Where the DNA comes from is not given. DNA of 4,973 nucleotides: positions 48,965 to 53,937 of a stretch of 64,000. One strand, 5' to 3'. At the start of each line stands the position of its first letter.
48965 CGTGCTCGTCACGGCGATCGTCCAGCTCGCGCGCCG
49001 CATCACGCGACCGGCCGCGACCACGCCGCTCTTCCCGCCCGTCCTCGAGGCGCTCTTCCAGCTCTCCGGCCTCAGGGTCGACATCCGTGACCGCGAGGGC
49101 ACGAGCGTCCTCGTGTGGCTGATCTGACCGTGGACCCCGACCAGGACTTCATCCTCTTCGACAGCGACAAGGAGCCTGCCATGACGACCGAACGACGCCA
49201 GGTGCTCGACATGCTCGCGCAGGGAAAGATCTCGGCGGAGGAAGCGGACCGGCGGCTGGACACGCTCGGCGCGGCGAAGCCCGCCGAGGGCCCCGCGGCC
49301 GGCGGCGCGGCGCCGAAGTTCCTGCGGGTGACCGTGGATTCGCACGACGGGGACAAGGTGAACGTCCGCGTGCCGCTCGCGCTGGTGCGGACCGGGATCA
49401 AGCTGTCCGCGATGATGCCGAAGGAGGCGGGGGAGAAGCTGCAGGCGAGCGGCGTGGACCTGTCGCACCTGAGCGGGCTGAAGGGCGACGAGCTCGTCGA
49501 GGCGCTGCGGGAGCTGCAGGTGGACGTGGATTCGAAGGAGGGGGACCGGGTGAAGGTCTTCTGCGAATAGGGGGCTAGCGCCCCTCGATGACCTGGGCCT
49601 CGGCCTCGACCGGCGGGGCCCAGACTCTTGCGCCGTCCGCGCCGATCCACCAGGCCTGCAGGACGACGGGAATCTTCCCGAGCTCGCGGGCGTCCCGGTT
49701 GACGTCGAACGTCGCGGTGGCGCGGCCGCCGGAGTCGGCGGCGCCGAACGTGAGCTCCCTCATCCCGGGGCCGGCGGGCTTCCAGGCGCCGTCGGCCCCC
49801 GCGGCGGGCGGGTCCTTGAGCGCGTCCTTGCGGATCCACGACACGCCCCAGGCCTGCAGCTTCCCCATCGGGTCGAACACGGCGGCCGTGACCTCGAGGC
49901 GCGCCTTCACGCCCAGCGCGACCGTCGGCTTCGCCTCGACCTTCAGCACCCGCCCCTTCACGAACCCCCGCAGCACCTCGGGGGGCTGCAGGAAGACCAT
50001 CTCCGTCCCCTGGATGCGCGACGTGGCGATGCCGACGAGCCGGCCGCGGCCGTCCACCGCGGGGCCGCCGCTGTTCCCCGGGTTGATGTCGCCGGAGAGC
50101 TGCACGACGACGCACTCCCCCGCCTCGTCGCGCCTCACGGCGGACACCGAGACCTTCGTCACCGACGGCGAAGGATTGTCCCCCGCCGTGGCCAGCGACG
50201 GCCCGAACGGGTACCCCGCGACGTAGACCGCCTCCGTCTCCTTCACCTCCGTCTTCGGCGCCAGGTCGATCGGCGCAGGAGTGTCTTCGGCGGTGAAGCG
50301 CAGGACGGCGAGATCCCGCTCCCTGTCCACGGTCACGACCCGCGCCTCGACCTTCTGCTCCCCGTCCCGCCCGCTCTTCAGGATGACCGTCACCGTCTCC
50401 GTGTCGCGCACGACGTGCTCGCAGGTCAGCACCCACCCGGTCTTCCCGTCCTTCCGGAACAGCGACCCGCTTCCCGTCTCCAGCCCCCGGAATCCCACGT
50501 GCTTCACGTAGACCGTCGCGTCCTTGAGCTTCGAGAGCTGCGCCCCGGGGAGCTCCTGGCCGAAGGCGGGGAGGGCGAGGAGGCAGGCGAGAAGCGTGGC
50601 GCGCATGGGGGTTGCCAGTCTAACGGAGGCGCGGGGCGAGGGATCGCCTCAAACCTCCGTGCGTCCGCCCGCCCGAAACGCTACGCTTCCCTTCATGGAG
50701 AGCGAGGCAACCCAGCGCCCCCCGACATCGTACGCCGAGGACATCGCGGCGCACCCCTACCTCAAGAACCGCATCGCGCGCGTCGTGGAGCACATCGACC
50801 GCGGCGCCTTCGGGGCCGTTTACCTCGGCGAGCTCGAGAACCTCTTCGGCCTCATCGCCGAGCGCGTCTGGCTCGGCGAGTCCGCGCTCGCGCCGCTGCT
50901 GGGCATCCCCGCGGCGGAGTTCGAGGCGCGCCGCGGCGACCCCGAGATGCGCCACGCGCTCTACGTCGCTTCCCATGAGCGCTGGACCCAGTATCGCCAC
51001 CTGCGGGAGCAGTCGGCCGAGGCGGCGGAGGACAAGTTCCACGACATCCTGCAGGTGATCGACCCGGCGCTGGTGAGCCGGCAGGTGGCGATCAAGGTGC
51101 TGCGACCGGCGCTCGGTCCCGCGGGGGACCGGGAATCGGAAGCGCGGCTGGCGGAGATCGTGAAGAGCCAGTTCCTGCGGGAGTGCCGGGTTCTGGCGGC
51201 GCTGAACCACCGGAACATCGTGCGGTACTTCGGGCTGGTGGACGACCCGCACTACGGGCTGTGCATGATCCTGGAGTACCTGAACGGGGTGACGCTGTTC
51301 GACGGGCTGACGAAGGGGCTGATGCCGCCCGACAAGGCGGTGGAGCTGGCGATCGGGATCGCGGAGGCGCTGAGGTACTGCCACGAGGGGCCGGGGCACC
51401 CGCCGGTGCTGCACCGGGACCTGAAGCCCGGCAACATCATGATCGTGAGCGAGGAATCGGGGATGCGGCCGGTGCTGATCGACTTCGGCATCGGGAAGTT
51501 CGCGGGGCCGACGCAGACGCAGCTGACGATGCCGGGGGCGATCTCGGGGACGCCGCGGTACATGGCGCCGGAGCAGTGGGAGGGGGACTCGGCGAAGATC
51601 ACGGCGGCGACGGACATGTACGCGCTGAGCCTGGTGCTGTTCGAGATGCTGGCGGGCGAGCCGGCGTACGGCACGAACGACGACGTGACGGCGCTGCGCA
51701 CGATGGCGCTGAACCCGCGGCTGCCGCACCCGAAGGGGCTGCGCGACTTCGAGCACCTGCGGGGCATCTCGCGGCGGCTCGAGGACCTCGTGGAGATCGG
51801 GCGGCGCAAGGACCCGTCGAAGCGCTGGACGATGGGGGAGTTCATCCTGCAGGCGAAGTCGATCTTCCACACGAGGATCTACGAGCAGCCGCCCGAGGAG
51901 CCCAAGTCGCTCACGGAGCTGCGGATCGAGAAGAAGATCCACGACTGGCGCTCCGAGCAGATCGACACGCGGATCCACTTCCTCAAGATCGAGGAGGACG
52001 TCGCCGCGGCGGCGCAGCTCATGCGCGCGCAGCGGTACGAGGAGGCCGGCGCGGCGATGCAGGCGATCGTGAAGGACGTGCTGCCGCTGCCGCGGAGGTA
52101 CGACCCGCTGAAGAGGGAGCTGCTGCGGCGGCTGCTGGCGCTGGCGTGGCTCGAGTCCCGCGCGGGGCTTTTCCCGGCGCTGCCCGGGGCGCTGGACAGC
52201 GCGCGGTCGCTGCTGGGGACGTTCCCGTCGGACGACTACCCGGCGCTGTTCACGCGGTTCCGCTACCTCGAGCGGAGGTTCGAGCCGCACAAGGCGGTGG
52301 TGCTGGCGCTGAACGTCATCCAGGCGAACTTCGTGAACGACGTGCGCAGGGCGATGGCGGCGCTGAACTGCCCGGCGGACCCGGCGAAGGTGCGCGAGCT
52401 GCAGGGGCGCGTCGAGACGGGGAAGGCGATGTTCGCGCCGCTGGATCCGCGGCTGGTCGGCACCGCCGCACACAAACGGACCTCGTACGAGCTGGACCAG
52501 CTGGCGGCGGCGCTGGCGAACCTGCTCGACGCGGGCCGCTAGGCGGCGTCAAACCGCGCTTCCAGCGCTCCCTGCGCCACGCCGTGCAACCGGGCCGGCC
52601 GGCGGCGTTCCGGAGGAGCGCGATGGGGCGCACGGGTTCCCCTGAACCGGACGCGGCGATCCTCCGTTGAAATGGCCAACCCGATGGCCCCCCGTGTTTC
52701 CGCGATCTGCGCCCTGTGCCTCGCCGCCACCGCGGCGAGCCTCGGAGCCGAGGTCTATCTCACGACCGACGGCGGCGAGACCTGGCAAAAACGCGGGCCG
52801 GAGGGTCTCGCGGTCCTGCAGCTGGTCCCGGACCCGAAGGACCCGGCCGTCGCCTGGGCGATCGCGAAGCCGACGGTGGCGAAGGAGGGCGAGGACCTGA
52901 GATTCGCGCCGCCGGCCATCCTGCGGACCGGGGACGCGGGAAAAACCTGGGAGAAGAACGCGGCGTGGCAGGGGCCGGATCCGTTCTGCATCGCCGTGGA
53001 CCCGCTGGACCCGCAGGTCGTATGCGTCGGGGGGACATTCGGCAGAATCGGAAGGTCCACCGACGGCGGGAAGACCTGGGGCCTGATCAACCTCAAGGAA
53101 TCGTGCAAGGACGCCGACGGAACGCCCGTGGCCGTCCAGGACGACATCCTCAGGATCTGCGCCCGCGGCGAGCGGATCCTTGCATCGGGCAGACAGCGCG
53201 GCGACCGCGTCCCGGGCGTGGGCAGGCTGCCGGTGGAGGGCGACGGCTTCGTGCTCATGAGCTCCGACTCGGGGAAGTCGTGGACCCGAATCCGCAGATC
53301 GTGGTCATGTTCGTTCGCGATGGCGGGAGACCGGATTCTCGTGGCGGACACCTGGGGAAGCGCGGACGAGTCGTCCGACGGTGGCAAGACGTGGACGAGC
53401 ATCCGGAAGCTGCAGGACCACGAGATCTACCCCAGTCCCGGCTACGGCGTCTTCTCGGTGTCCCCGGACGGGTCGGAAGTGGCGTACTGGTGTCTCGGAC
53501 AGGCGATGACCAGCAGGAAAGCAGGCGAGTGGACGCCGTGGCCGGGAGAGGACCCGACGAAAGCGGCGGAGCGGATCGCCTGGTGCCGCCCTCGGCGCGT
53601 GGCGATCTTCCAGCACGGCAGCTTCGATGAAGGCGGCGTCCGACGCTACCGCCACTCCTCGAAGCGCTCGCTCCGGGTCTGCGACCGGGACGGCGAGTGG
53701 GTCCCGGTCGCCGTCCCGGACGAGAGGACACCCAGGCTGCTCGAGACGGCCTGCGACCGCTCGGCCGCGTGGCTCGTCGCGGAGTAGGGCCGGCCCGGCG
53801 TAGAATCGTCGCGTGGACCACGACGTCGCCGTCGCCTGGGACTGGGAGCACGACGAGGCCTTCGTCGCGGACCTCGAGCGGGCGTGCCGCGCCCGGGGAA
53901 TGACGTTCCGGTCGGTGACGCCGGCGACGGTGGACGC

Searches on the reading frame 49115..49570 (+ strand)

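Call 15: search_protein_families(library=pfam, proteins=[window:49115-49570:+], max_evalue=0.001)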
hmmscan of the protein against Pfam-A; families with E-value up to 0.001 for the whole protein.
window:49115-49570:+ (151 aa): 1 family
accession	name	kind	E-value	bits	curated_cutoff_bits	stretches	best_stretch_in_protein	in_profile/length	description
PF22746.1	SHOCT-like_DUF2089-C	-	2.1e-08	33.9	27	1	26-52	2-28/32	SHOCT-like domain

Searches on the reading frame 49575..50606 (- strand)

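Call 15: search_protein_families(library=pfam, proteins=[window:49575-50606:-], max_evalue=0.001)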
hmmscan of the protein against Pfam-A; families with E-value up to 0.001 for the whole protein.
window:49575-50606:- (343 aa): 3 families
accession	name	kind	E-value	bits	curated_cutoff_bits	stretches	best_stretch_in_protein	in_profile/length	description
PF13365.12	Trypsin_2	-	9.6e-29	101.4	27.6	1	45-193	1-144/144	Trypsin-like peptidase domain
PF00089.32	Trypsin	-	7.9e-14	52.4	20.6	1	56-197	34-198/220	Trypsin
PF05579.19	Peptidase_S32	-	0.00037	20.3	24.7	0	35-71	104-139/297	Equine arteritis virus serine endopeptidase S32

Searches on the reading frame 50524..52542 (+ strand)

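Call 15: search_protein_families(library=pfam, proteins=[window:50524-52542:+], max_evalue=0.001)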
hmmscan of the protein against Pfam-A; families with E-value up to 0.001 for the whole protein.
window:50524-52542:+ (672 aa): 2 families
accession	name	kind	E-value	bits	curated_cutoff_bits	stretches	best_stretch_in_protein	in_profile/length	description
PF00069.31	Pkinase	-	3.9e-38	131.8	31.7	1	211-440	42-257/263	Protein kinase domain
PF07714.23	PK_Tyr_Ser-Thr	-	9.2e-21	74.7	23.1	1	213-406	44-229/258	Protein tyrosine and serine/threonine kinase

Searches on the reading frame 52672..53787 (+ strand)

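Call 15: search_protein_families(library=pfam, proteins=[window:52672-53787:+], max_evalue=0.001)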
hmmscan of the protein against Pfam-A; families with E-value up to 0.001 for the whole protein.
window:52672-53787:+ (371 aa): 5 families
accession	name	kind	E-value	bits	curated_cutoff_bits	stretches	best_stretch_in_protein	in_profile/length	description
PF15902.12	Sortilin-Vps10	-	4.1e-09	36.2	33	1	83-217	3-123/446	Sortilin, neurotensin receptor 3,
PF02012.26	BNR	-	4.8e-06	26.2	27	0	29-40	1-12/12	BNR/Asp-box repeat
PF14870.12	PSII_BNR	-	7.1e-05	22.6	27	0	30-137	42-138/303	Photosynthesis system II assembly factor YCF48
PF24316.1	Tli3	-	0.00033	21.4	27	0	125-147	85-107/129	T6SS Tli3 immunity protein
PF13088.12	BNR_2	-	0.00044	20.1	31.4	0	231-250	81-103/277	BNR repeat-like domain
